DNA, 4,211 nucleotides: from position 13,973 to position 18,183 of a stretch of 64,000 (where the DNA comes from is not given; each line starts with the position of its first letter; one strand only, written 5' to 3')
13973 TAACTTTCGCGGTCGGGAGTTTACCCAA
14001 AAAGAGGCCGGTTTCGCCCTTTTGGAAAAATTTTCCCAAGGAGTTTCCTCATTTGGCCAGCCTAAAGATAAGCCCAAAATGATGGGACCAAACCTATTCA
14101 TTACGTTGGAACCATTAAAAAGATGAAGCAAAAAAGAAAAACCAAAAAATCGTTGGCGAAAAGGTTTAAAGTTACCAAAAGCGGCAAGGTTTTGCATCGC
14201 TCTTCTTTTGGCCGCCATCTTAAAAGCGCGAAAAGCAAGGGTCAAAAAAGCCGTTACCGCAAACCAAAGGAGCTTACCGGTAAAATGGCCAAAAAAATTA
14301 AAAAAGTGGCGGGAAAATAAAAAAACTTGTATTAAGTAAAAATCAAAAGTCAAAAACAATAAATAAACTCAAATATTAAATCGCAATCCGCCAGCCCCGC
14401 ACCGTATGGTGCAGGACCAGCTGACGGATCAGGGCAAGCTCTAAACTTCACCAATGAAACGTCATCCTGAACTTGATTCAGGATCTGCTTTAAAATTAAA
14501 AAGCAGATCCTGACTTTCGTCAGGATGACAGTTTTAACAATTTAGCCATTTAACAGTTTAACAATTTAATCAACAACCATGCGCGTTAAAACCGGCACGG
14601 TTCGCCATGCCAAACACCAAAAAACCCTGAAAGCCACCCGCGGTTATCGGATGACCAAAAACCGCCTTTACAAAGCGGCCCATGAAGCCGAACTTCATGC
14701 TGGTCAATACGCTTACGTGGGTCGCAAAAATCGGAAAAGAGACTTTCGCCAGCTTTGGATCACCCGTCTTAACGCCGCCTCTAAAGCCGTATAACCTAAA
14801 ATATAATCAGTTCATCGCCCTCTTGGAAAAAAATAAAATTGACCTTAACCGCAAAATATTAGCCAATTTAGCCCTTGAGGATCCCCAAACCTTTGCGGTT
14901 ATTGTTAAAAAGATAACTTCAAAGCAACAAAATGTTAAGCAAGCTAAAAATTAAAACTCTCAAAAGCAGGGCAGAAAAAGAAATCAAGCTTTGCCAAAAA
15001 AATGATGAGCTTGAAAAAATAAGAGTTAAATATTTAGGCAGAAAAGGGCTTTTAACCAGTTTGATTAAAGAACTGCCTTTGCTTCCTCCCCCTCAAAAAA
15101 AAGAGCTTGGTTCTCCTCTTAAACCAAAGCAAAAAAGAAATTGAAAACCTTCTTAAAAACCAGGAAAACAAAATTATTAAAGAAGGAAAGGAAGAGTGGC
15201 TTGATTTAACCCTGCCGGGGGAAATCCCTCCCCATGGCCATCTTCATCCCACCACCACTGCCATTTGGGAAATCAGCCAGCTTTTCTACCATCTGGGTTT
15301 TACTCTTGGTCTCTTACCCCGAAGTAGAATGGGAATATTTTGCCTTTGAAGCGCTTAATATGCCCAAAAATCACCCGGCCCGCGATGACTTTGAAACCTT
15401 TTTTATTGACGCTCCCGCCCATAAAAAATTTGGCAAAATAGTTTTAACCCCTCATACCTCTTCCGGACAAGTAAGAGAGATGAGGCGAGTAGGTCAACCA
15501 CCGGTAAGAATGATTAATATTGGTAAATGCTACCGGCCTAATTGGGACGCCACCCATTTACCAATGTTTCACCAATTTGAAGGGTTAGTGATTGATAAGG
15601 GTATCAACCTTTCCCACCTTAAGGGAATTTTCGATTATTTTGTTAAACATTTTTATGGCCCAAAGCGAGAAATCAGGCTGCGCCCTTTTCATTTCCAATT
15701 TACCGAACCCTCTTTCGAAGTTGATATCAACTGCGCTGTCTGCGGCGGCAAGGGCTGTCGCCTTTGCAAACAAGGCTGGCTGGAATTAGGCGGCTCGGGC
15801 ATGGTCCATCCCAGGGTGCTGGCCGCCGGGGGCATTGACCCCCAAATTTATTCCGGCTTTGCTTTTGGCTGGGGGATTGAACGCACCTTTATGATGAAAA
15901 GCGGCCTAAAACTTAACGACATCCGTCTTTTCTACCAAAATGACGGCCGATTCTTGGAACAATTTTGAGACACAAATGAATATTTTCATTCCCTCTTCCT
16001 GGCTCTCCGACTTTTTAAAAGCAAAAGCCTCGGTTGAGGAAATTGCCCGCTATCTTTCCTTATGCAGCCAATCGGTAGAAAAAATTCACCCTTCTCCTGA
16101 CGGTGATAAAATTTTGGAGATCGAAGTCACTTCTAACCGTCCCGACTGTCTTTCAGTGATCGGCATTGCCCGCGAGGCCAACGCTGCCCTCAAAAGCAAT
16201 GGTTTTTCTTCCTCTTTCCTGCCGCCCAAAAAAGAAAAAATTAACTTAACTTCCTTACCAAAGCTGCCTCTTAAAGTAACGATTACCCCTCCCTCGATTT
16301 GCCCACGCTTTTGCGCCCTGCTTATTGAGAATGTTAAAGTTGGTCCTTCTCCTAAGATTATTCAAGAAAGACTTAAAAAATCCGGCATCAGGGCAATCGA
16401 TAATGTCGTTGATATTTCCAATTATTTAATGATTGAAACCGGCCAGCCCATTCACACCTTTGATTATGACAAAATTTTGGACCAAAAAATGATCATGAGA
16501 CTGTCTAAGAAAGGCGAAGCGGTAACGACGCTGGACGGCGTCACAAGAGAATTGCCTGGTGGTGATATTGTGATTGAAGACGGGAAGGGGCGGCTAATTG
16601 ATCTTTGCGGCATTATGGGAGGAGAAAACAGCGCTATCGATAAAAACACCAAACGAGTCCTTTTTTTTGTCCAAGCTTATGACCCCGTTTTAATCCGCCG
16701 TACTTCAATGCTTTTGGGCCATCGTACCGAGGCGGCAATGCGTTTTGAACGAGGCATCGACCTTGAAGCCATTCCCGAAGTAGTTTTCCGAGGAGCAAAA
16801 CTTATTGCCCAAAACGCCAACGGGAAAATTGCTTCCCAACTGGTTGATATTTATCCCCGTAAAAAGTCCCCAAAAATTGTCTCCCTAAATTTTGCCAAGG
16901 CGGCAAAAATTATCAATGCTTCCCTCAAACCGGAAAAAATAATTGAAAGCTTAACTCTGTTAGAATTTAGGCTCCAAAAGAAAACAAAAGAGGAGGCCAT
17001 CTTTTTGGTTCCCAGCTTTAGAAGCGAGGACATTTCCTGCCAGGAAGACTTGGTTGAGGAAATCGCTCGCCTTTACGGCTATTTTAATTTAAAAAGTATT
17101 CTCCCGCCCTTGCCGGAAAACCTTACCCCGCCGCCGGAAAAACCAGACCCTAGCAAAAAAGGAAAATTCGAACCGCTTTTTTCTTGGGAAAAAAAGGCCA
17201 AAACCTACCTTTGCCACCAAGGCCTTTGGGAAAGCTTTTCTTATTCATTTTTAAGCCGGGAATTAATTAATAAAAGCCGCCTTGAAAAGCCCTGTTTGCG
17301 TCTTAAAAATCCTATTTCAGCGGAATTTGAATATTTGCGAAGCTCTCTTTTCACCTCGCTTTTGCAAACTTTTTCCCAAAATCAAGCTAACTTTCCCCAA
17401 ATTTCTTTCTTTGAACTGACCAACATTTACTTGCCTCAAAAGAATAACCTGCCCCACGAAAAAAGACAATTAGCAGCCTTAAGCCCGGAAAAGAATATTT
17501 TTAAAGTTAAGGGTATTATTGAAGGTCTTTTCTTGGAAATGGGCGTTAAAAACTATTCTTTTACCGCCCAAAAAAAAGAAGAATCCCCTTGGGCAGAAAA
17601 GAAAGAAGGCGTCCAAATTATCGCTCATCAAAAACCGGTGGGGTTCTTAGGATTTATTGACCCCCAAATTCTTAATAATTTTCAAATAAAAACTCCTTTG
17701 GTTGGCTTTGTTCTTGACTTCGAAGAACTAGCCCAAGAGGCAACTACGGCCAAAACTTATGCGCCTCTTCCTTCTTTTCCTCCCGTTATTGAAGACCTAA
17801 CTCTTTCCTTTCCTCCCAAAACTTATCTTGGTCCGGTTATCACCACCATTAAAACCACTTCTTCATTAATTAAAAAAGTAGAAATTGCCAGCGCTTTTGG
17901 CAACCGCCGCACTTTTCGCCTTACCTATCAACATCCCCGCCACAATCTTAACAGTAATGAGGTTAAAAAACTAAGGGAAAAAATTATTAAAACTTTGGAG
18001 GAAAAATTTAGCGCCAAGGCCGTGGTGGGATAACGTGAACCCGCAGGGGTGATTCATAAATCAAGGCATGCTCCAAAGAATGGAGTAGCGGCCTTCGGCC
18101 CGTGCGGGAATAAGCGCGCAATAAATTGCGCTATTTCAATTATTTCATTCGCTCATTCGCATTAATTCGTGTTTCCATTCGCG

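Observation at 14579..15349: Three +1 reading-frame disruptions within 720 bp of essential genes rplT and pheS, two of them at CUU codons where the slipped codon is also Leu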

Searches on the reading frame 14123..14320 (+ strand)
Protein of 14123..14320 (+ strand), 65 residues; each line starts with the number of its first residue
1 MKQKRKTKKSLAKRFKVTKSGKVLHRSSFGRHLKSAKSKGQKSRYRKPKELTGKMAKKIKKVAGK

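Call 10: find_encoding_contigs(protein=window:14123-14320:+, flank=6000, max_places=10)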
Protein window:14123-14320:+ (65 aa): 23 contigs read that carry it; 10 places shown.
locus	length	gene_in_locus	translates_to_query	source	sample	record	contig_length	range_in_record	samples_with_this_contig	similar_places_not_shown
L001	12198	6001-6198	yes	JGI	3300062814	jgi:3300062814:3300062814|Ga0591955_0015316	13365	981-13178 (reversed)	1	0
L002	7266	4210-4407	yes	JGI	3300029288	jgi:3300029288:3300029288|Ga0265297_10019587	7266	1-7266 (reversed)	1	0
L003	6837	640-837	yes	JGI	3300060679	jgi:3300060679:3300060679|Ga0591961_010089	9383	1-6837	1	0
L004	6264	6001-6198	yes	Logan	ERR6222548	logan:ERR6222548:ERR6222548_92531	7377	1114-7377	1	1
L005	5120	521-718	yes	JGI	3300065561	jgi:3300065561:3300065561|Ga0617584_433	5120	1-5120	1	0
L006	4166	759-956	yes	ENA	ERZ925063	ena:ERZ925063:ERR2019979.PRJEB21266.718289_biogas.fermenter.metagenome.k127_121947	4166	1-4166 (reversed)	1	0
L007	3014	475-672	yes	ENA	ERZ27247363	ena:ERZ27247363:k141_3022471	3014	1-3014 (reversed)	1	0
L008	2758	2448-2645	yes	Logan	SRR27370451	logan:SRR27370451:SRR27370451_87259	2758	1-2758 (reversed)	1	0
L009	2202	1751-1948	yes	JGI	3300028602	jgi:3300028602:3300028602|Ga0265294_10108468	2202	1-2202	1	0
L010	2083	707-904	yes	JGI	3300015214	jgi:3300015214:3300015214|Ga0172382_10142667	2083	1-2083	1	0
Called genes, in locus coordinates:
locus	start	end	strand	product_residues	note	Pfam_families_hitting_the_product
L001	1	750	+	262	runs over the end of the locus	PF01209:Ubie_methyltran, PF05891:Methyltransf_PK (weak), PF13489:Methyltransf_23, PF13847:Methyltransf_31, PF08241:Methyltransf_11, PF08242:Methyltransf_12, PF13649:Methyltransf_25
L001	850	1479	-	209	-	-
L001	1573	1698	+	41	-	-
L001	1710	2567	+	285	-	PF05697:Trigger_N, PF05698:Trigger_C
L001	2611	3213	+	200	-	PF18904:DUF5660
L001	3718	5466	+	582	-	PF07973:tRNA_SAD, PF00587:tRNA-synt_2b, PF03129:HGTP_anticodon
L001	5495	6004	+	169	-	PF05198:IF3_N, PF00707:IF3_C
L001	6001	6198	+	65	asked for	PF01632:Ribosomal_L35p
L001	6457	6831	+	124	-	PF00453:Ribosomal_L20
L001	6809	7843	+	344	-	PF02912:Phe_tRNA-synt_N, PF01409:tRNA-synt_2d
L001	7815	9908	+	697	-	PF03483:B3_4, PF03484:B5, PF17759:tRNA_synthFbeta, PF03147:FDX-ACB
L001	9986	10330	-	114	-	-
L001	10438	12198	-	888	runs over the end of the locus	PF00912:Transgly, PF00905:Transpeptidase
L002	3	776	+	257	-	?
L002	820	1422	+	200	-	PF18904:DUF5660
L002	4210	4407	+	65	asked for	PF01632:Ribosomal_L35p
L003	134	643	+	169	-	PF05198:IF3_N, PF00707:IF3_C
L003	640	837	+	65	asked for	PF01632:Ribosomal_L35p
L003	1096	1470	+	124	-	PF00453:Ribosomal_L20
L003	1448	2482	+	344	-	PF02912:Phe_tRNA-synt_N, PF01409:tRNA-synt_2d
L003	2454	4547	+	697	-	PF03483:B3_4, PF03484:B5, PF17759:tRNA_synthFbeta, PF03147:FDX-ACB (weak)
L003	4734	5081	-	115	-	-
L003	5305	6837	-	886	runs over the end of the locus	PF00912:Transgly, PF00905:Transpeptidase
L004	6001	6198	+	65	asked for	PF01632:Ribosomal_L35p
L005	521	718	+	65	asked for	PF01632:Ribosomal_L35p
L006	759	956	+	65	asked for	PF01632:Ribosomal_L35p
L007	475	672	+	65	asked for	PF01632:Ribosomal_L35p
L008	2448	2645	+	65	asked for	PF01632:Ribosomal_L35p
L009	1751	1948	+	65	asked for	PF01632:Ribosomal_L35p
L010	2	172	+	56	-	?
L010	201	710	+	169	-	PF05198:IF3_N, PF00707:IF3_C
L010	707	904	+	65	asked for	PF01632:Ribosomal_L35p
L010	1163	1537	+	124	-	PF00453:Ribosomal_L20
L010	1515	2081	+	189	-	?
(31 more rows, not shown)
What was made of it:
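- Seven have L20 of 124 aa; six have PheS of 344 aa and in the seventh (L010) pheS is cut off by the contig end (call 10).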

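Call 29: find_homologous_proteins(query=L003:1448-2479:+, max_evalue=1e-60)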
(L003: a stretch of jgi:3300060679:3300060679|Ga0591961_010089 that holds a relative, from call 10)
Query L003:1448-2479:+ (344 aa): 7987 proteins with E <= 1e-60 among 8000 candidates; the best 120 are listed.
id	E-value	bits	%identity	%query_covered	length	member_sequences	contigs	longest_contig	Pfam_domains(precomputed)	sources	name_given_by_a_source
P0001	2.1e-218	742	90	100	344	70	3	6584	PF01409.26,PF02912.24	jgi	-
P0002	7.0e-159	547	68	99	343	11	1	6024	PF01409.26,PF02912.24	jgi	-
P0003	9.2e-155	533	66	98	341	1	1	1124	PF01409.26,PF02912.24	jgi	jgi:phenylalanyl-tRNA synthetase alpha chain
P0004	1.1e-154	533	66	99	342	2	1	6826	PF01409.26,PF02912.24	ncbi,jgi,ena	-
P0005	4.1e-154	531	65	99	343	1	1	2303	PF01409.26,PF02912.24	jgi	-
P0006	1.2e-152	526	65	98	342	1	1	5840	PF01409.26,PF02912.24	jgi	-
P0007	1.7e-152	526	66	99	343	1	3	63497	PF01409.26,PF02912.24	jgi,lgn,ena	-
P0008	2.7e-150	518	63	98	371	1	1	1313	PF01409.26,PF02912.24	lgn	-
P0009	3.9e-150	518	65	99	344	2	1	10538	PF01409.26,PF02912.24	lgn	-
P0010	5.6e-150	517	66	97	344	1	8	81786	PF01409.26,PF02912.24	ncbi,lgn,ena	-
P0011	3.2e-149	515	64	99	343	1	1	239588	PF01409.26,PF02912.24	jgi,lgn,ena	-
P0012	6.9e-149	514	61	99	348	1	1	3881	PF01409.26,PF02912.24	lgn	-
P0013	9.5e-149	513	65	99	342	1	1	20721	PF01409.26,PF02912.24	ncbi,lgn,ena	ncbi:MAG: phenylalanine--tRNA ligase subunit alpha [Patescibacteria group bacterium]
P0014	3.1e-148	512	64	99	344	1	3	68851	PF01409.26,PF02912.24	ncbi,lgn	-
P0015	4.4e-148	511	63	99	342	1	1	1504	PF01409.26,PF02912.24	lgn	-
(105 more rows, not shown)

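Call 30: list_cluster_members(proteins=[L003:1448-2479:+])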
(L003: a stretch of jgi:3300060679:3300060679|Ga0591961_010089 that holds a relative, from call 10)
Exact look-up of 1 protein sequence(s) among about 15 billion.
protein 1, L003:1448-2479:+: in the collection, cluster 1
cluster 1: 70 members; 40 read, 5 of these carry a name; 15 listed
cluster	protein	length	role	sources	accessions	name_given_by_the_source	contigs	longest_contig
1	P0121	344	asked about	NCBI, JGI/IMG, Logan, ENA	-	phenylalanyl-tRNA synthetase alpha chain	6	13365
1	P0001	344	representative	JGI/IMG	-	-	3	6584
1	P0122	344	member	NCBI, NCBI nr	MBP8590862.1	phenylalanine--tRNA ligase subunit alpha [Candidatus Shapirobacteria bacterium]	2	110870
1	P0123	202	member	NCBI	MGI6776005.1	MAG: hypothetical protein ACOX5S_01805 [Patescibacteria group bacterium]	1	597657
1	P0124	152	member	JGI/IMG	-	phenylalanyl-tRNA synthetase alpha chain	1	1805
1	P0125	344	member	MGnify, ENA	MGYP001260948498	FL=1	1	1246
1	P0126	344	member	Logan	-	-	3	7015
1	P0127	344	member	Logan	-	-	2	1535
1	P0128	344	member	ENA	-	-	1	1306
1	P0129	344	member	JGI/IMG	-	-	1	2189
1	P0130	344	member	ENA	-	-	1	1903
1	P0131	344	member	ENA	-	-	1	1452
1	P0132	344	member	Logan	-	-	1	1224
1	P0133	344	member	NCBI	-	-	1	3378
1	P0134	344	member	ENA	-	-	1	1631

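Call 34: find_encoding_contigs(protein=P0001, flank=3000, max_places=4)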
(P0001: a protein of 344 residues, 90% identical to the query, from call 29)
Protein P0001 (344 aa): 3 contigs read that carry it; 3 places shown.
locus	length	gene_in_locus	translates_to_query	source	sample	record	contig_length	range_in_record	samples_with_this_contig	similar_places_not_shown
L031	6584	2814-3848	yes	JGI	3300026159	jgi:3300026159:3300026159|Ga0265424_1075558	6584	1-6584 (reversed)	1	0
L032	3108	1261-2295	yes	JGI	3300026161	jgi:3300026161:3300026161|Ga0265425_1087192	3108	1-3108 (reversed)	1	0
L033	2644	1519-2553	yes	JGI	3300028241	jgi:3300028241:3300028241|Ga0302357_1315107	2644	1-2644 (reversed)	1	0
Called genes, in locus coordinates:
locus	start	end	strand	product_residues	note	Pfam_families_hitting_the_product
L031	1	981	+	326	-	?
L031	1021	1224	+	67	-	-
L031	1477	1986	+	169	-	PF05198:IF3_N, PF00707:IF3_C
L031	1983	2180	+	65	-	PF01632:Ribosomal_L35p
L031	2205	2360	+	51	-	-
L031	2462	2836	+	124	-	PF00453:Ribosomal_L20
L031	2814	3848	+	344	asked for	PF02912:Phe_tRNA-synt_N, PF01409:tRNA-synt_2d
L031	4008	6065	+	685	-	PF03483:B3_4, PF03484:B5, PF17759:tRNA_synthFbeta, PF03147:FDX-ACB (weak)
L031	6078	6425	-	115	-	-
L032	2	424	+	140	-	?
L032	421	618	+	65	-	PF01632:Ribosomal_L35p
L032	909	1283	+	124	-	PF00453:Ribosomal_L20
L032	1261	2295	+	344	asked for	PF02912:Phe_tRNA-synt_N, PF01409:tRNA-synt_2d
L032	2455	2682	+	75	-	-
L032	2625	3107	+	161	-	?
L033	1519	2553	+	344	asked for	PF02912:Phe_tRNA-synt_N, PF01409:tRNA-synt_2d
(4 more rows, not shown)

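Call 35: find_encoding_contigs(protein=P0122, flank=3000, max_places=3)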
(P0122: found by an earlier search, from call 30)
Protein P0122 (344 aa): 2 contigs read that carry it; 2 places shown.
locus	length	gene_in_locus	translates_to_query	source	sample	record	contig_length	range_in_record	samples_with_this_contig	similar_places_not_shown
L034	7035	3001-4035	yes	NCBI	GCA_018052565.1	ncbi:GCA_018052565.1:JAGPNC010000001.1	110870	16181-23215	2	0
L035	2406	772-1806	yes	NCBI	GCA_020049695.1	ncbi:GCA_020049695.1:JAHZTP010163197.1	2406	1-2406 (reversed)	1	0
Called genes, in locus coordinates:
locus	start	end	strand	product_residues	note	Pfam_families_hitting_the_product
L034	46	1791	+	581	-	PF07973:tRNA_SAD, PF00587:tRNA-synt_2b, PF03129:HGTP_anticodon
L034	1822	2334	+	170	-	PF05198:IF3_N, PF00707:IF3_C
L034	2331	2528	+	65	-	PF01632:Ribosomal_L35p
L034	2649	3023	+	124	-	PF00453:Ribosomal_L20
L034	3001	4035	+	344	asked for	PF02912:Phe_tRNA-synt_N, PF01409:tRNA-synt_2d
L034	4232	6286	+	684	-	PF03483:B3_4, PF03484:B5, PF17759:tRNA_synthFbeta, PF03147:FDX-ACB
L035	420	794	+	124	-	PF00453:Ribosomal_L20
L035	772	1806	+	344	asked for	PF02912:Phe_tRNA-synt_N, PF01409:tRNA-synt_2d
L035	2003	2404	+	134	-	?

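Call 38: find_encoding_contigs(protein=P0126, flank=3000, max_places=4)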
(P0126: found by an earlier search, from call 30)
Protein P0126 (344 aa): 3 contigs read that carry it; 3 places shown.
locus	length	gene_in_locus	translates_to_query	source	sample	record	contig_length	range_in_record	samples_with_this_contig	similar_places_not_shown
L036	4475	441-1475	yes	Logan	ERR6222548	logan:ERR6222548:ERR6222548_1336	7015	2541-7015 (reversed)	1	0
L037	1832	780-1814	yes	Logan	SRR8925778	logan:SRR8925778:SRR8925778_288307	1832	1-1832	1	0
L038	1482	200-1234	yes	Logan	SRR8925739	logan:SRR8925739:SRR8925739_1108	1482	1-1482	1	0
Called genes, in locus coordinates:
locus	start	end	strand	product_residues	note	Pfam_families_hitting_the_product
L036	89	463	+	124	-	PF00453:Ribosomal_L20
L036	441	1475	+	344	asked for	PF02912:Phe_tRNA-synt_N, PF01409:tRNA-synt_2d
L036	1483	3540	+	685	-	PF03483:B3_4, PF03484:B5, PF17759:tRNA_synthFbeta, PF03147:FDX-ACB (weak)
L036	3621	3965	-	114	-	-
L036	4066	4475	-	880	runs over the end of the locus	PF00912:Transgly, PF00905:Transpeptidase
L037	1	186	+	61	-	?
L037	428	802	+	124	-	PF00453:Ribosomal_L20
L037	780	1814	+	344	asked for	PF02912:Phe_tRNA-synt_N, PF01409:tRNA-synt_2d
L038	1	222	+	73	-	?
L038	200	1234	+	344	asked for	PF02912:Phe_tRNA-synt_N, PF01409:tRNA-synt_2d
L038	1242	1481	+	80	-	?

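Call 39: find_encoding_contigs(protein=P0128, flank=3000, max_places=3)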
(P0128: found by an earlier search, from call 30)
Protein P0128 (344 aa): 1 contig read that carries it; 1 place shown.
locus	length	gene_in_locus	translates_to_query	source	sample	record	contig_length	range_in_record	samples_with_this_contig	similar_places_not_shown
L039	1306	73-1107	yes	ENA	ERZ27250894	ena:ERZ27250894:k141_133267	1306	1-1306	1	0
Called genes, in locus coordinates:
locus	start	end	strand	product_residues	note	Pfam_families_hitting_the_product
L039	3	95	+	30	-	?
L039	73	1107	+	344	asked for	PF02912:Phe_tRNA-synt_N, PF01409:tRNA-synt_2d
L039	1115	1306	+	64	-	?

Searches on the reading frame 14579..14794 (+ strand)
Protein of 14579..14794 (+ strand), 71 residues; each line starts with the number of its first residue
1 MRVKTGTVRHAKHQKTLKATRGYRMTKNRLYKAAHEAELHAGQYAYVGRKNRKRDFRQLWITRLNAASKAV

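Call 14: find_encoding_contigs(protein=window:14579-14794:+, flank=3000, max_places=10)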
Protein window:14579-14794:+ (71 aa): no gene with exactly this product is on record in the collection.

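Call 45: list_cluster_members(proteins=[window:14579-14791:+, window:14932-15141:+, window:14123-14317:+, window:15940-18030:+, window:13617-14123:+])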
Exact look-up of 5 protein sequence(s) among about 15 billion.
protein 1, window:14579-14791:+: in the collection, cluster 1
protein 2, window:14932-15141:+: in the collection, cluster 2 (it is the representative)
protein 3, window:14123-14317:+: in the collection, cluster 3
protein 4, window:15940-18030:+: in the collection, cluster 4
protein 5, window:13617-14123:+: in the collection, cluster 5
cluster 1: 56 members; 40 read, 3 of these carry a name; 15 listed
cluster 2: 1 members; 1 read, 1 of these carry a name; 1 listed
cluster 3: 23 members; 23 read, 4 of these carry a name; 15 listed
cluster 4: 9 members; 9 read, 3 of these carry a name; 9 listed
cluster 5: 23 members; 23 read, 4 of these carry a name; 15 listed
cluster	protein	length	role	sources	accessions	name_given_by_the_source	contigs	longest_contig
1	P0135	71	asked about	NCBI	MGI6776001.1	MAG: 50S ribosomal protein L20 [Patescibacteria group bacterium]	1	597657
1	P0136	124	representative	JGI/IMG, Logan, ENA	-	-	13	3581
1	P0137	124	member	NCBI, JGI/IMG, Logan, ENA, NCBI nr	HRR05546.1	MAG TPA: 50S ribosomal protein L20 [Candidatus Woesebacteria bacterium] | large subunit ribosomal protein L20 | 50S ribosomal protein L20 [Candidatus Woesebacteria bacterium]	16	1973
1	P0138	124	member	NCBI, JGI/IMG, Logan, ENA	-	large subunit ribosomal protein L20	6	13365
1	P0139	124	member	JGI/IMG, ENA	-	-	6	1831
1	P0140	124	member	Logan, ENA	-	-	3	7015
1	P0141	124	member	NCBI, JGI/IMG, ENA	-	-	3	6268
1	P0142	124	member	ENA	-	-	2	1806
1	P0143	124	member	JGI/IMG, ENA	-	-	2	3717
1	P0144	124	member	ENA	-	-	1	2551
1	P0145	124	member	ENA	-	-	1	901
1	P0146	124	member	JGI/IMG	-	-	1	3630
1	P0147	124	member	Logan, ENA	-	-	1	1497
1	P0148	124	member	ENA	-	-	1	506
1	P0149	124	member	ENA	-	-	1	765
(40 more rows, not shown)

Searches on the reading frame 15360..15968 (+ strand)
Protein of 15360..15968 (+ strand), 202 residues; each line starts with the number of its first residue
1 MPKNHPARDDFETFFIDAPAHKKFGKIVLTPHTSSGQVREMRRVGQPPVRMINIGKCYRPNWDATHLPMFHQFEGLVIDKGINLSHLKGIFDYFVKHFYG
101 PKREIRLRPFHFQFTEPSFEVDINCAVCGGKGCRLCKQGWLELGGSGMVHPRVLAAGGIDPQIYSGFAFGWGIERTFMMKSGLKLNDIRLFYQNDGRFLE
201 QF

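Call 33: find_encoding_contigs(protein=window:15360-15968:+, flank=10000, max_places=6)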
Protein window:15360-15968:+ (202 aa): no gene with exactly this product is on record in the collection.
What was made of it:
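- The intact L20 and PheS clusters have 56 and 70 members (calls 30, 45), and exact gene look-ups of two fragments found nothing else (calls 14, 33).
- Tried and rejected: Exact gene look-ups of two truncated fragments (calls 14, 33).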

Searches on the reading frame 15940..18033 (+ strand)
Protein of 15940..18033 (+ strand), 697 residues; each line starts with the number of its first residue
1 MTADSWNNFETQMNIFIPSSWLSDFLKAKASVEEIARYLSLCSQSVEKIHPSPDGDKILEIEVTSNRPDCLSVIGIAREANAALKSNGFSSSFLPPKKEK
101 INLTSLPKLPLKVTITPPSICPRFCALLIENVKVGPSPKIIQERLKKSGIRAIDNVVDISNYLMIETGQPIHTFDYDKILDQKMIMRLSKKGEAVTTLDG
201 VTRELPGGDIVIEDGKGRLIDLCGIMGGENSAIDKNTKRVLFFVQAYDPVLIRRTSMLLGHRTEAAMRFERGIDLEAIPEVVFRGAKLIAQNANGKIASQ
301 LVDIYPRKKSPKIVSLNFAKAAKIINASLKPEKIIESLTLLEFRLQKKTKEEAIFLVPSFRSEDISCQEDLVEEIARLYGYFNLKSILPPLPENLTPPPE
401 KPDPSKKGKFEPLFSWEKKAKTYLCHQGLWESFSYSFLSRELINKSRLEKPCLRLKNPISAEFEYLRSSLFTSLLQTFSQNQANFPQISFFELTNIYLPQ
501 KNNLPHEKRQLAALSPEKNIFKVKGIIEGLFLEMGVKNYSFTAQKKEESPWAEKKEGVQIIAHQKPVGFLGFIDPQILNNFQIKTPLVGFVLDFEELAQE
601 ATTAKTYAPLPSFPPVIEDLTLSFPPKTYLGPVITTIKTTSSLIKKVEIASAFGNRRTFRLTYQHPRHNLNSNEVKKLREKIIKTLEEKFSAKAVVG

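Call 19: find_related_loci(query=window:15940-18033:+, collection=genome_contigs, flank=10000)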
Query window:15940-18033:+ (697 aa) in genome_contigs; peptide patterns used: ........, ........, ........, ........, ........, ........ (x = any residue, [..] = any of these).
128 stretches matched a pattern; 3 encode a relative of the query (tblastn E <= 1e-3); 3 distinct loci.
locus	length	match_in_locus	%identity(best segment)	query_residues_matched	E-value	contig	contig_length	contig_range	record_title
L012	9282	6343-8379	51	13-689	0e+0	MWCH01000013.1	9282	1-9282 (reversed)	MAG: Microgenomates group bacterium ADurb.Bin219 BWY24_contig000013, whole genome shotgun sequence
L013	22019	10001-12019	41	13-692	1e-162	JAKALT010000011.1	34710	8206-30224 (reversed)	MAG: bacterium isolate WY5.bin133 NODE_1765_length_34710_cov_1.991528, whole genome shotgun sequence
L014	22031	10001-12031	42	13-696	2e-162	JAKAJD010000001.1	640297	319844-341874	MAG: bacterium isolate WY3.bin73 NODE_5_length_640297_cov_3.520291, whole genome shotgun sequence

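Call 41: find_encoding_contigs(protein=window:15940-18033:+, flank=2500, max_places=10)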
Protein window:15940-18033:+ (697 aa): 2 contigs read that carry it; 2 places shown.
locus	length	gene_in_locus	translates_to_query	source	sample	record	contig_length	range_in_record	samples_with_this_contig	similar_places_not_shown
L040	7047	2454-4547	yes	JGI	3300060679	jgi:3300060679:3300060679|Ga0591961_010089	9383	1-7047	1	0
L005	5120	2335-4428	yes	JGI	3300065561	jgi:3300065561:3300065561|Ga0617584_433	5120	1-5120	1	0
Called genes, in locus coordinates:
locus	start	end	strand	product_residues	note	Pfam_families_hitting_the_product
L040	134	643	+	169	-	PF05198:IF3_N, PF00707:IF3_C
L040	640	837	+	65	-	PF01632:Ribosomal_L35p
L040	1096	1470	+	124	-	PF00453:Ribosomal_L20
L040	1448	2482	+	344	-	PF02912:Phe_tRNA-synt_N, PF01409:tRNA-synt_2d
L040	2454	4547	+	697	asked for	PF03483:B3_4, PF03484:B5, PF17759:tRNA_synthFbeta, PF03147:FDX-ACB (weak)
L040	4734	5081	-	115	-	-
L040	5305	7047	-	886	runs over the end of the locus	PF00912:Transgly, PF00905:Transpeptidase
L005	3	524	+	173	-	?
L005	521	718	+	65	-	PF01632:Ribosomal_L35p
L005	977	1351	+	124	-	PF00453:Ribosomal_L20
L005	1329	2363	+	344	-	PF02912:Phe_tRNA-synt_N, PF01409:tRNA-synt_2d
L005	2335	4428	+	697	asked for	PF03483:B3_4, PF03484:B5, PF17759:tRNA_synthFbeta, PF03147:FDX-ACB (weak)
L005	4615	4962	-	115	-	-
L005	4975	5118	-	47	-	?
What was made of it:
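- So do the two contigs with the identical PheT (call 41).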
